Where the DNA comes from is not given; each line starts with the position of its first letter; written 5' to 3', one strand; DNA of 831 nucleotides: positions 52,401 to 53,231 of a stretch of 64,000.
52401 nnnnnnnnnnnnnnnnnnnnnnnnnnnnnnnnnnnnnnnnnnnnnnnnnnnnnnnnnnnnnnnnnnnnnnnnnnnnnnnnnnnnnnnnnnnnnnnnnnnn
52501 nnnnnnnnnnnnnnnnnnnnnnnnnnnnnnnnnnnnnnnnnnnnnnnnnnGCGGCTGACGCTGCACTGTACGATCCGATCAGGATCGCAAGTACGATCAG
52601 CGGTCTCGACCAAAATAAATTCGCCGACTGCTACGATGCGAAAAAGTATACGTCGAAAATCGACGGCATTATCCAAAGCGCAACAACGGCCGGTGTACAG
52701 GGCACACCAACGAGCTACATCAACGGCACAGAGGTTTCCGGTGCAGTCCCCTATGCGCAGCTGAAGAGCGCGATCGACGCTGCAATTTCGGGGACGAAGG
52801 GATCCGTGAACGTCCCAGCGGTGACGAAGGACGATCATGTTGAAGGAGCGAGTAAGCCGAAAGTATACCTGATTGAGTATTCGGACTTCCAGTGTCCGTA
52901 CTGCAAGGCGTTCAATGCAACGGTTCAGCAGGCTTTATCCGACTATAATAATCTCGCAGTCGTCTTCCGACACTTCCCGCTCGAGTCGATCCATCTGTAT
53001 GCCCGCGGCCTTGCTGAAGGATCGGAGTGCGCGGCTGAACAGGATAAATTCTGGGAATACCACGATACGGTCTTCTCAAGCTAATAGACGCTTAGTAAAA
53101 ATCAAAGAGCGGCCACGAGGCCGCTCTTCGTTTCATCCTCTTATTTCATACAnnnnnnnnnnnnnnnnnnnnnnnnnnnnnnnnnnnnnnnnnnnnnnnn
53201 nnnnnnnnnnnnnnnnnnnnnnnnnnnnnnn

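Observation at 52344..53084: DsbA-family oxidoreductase with circularly permuted domain order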

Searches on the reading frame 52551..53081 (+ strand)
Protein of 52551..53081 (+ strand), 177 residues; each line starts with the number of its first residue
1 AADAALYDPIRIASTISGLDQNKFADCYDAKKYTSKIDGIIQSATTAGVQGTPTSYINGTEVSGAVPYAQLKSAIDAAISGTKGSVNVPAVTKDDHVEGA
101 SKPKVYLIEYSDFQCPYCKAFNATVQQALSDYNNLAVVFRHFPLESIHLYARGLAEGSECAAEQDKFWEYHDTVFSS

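Call 59: search_protein_representatives(protein=window:52551-53081:+)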
Query: 177 residues. Proteins with E-value up to 0.001 (for the whole library): 35080; up to 1e-10: 15677; up to 1e-30: 620. The best 150 are listed.
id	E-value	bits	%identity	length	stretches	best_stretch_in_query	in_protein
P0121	4.6e-126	433.3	38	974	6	18-176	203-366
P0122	1.2e-107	373.4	37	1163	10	92-176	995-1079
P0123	2.8e-96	336.4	34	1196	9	17-176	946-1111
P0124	3.0e-96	336.3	37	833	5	18-176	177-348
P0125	5.7e-93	325.7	38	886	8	90-176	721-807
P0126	2.1e-90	317.3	35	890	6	16-176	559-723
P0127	2.9e-90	316.9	38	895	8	96-176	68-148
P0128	1.1e-88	311.7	37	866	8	87-176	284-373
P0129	6.2e-88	309.3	40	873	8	87-176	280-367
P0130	1.4e-86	304.9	41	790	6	89-176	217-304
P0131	1.1e-85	302.0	37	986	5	18-177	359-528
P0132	5.8e-80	283.3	37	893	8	68-176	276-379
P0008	6.1e-78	276.8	73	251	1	1-176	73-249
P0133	3.2e-77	274.4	38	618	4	12-176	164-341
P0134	3.7e-77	274.2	40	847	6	56-176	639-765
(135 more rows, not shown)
